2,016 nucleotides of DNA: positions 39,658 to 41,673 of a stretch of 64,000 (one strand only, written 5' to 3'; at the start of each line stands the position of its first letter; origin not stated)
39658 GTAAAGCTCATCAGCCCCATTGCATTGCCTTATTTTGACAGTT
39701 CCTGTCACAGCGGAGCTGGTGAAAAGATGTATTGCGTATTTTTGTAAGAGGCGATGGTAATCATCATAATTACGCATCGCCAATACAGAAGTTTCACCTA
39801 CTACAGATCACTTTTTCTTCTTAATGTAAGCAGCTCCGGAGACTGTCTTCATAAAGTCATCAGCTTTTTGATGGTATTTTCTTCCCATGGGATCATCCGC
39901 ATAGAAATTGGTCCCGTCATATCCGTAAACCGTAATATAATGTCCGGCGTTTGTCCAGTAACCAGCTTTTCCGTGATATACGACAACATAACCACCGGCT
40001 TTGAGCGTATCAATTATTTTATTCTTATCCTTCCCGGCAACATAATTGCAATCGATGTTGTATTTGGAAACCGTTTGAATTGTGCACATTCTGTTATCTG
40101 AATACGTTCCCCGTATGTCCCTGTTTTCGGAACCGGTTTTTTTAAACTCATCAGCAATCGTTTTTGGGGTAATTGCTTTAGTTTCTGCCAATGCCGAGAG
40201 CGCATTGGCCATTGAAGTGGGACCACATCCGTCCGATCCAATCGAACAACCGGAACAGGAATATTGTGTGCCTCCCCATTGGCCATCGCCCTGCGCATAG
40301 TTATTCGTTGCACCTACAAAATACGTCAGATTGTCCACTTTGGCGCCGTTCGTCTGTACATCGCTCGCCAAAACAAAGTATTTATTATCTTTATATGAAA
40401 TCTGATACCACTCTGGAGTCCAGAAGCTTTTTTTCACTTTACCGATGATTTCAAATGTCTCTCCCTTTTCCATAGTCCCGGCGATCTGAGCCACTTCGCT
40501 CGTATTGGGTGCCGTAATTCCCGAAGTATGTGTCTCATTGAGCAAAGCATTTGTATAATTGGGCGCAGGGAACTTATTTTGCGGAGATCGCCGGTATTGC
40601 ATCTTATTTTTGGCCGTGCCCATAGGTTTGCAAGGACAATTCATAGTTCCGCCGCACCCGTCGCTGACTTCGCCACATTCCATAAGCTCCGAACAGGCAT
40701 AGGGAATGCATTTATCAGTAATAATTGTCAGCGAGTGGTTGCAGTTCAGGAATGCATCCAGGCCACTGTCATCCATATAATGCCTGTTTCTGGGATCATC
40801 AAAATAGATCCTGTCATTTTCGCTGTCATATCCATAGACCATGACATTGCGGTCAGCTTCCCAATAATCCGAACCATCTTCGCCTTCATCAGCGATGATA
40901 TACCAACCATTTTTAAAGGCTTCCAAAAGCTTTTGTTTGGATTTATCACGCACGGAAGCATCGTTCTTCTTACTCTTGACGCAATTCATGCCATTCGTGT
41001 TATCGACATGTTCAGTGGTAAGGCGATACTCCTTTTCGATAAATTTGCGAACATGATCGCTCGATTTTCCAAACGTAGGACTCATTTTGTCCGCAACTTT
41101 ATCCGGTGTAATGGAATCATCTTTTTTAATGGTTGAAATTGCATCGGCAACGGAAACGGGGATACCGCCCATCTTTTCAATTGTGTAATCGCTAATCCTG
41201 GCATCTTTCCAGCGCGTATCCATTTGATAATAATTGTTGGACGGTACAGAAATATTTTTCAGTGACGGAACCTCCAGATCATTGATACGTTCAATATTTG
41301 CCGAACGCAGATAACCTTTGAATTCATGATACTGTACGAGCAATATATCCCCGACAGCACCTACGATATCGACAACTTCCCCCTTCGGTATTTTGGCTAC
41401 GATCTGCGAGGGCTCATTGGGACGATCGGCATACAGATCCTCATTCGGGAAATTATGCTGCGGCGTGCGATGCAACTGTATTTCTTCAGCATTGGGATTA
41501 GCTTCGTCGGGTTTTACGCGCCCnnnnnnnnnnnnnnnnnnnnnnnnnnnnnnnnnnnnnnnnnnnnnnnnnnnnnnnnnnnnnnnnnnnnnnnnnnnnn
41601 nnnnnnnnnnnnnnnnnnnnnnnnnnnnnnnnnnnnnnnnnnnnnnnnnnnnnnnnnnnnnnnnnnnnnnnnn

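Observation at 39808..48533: Tandem triplet of SH3b + C39-like peptidase paralogs in which only 1 of 5 papain-fold units keeps the canonical Cys/His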

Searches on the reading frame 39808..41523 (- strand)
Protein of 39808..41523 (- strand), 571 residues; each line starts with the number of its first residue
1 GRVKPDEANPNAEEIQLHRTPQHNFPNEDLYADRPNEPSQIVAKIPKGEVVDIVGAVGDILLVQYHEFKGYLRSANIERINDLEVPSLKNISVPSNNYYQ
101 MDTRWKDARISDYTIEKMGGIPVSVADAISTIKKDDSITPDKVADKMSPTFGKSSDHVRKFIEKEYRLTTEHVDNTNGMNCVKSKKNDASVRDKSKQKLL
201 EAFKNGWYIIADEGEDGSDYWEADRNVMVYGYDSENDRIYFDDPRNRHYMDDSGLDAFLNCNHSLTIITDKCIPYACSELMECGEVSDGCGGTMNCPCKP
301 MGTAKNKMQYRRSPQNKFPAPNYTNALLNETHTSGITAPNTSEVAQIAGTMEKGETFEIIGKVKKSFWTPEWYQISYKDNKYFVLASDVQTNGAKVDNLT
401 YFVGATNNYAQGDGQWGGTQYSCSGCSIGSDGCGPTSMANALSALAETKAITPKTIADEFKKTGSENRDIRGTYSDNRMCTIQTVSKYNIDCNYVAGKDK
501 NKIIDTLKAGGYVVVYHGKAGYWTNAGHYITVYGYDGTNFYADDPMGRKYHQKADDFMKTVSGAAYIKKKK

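Call 20: predict_structure(protein=window:39808-41523:-)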
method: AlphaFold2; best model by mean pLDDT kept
length: 571 residues; sequences in the alignment: 1
mean_pLDDT: 38.5   pTM: 0.22
mean pLDDT of the five models: 38.5, 34.6, 31.6, 29.3, 25.0
residues with pLDDT >= 90: 0; 70-90: 0; 50-70: 112; < 50: 459
segments of 3 or more residues with pLDDT < 50: 19-42, 54-137, 147-153, 164-195, 202-232, 242-254, 256-351, 364-371, 385-499, 510-512, 515-531, 543-549, 559-571
pLDDT, mean of each block of 10 residues (from residue 1): 58 54 41 42 55 44 38 24 25 22 28 30 38 47 50 49 42 30 33 47 45 37 38 51 43 44 34 27 28 30 24 24 22 27 35 55 42 57 47 42 30 23 25 33 37 47 35 31 32 40 51 45 37 54 44 53 31 32
secondary structure, 60 per line:
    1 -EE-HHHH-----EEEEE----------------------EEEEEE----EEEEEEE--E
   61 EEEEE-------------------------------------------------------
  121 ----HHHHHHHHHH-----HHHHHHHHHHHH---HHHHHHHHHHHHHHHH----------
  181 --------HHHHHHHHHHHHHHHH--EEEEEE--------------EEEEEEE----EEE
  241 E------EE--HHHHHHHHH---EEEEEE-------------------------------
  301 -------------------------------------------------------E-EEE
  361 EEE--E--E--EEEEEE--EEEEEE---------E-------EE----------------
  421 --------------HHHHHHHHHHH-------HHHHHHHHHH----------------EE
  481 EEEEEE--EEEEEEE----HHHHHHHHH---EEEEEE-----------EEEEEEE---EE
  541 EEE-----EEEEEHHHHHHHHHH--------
elements in order: H5-8 E14-18 E41-46 E51-57 E60-65 H125-134 H140-151 H155-170 H189-204 E207-212 E227-233 E238-241 H252-260 E264-269 E358-363 E372-377 E380-385 H435-445 H453-462 E479-486 E489-495 H500-508 E512-517 E529-535 E539-543 E549-553 H554-563

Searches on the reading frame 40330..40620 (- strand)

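Call 24: search_protein_families(library=pfam, proteins=[window:40330-40620:-], max_evalue=1)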
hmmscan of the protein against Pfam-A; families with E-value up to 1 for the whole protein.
window:40330-40620:- (97 aa): 2 families
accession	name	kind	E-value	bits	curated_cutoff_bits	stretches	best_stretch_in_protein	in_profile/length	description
PF08239.17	SH3_3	-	1.1e-05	25.9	27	1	37-88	8-53/54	Bacterial SH3 domain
PF25300.1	Fn3_Dep-1_3rd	-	0.16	12.3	26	1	30-74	39-83/85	Dep-1 third Fn3-like domain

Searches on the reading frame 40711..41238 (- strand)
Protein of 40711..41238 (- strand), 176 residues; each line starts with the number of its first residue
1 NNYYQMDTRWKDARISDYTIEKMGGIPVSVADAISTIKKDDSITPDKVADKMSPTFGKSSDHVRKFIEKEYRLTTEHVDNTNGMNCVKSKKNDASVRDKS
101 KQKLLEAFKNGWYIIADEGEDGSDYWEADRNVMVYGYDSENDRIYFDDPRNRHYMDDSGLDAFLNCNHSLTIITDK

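Call 18: search_solved_structures(query=A1, max_evalue=10, show_alignments=4)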
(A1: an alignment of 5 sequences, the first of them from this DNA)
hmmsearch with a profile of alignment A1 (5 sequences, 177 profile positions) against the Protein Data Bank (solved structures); distinct sequences matched with E-value up to 10: 10.
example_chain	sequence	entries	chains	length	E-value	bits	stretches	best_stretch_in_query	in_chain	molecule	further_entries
6yqx_A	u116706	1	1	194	0.0012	22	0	94-121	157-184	de novo designed TIM barrel DeNovoTIM13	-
5k98_B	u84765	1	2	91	0.31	14.2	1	26-72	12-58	Antitoxin HipB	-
4z5h_A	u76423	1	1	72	0.35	14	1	26-70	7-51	Antitoxin HipB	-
4yg4_A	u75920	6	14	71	0.4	13.8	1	26-70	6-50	Antitoxin HipB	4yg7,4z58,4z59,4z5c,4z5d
2wiu_B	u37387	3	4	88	0.44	13.7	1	26-70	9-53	HTH-TYPE TRANSCRIPTIONAL REGULATOR HIPB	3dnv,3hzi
4yg1_A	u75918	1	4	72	0.44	13.7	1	26-69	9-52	Antitoxin HipB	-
6eo2_A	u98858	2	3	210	1.8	11.7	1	23-56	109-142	Transcriptional regulatory protein RcsB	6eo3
5vxn_A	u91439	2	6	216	1.9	11.6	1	23-56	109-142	Transcriptional regulatory protein RcsB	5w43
5o8y_A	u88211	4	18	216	1.9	11.6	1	23-56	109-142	Transcriptional regulatory protein RcsB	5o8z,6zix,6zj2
5i4c_A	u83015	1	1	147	2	11.5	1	23-55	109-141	Transcriptional regulatory protein RcsB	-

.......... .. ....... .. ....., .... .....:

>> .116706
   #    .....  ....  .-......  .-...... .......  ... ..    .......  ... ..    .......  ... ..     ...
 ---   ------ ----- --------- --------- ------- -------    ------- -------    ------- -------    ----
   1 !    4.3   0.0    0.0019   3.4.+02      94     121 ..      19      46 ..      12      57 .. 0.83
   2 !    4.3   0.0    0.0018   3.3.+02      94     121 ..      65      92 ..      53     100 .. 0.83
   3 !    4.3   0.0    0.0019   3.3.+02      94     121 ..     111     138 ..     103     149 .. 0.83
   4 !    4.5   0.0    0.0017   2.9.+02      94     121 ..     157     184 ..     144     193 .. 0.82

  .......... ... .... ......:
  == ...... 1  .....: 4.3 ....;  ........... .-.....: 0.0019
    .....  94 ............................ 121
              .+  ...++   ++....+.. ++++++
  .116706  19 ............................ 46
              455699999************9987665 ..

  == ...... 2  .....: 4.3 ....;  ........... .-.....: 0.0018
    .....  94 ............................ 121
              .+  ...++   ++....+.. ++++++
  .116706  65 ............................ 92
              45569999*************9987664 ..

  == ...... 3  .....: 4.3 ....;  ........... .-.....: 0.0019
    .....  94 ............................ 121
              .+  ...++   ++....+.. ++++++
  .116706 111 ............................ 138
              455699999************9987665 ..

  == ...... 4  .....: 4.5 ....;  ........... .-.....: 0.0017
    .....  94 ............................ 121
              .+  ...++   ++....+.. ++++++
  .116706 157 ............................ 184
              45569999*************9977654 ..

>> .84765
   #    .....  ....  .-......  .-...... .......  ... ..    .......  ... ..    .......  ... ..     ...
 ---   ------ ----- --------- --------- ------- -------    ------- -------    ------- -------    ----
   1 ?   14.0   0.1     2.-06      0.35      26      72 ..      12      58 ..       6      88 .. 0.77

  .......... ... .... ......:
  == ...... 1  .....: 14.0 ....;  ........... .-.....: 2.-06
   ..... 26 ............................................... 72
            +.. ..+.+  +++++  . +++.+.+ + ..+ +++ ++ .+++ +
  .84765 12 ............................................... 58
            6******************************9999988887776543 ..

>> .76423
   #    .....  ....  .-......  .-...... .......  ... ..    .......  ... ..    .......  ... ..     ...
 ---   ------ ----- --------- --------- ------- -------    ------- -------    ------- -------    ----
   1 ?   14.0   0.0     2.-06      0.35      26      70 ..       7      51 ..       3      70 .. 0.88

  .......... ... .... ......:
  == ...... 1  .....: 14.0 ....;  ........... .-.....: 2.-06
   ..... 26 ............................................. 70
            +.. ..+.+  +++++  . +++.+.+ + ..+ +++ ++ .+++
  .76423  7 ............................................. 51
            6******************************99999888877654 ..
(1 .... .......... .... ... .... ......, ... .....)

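Call 24: search_protein_families(library=pfam, proteins=[window:40711-41238:-], max_evalue=1)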
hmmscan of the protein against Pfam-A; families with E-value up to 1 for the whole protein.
seq(176 aa): 1 family
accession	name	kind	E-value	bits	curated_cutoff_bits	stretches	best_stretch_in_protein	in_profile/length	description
PF13529.12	Peptidase_C39_2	-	0.0016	19.5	24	1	27-149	18-142/143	Peptidase_C39 like family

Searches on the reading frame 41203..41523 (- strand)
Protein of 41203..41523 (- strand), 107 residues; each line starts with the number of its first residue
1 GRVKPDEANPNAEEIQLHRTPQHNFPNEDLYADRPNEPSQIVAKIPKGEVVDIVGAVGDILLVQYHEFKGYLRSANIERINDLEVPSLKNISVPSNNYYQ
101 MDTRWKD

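Call 24: search_protein_families(library=pfam, proteins=[window:41203-41523:-], max_evalue=1)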
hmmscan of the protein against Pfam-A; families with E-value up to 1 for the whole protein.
window:41203-41523:- (107 aa): 1 family
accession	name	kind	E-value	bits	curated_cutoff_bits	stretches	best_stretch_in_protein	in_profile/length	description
PF08239.17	SH3_3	-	0.029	15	27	1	35-77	9-53/54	Bacterial SH3 domain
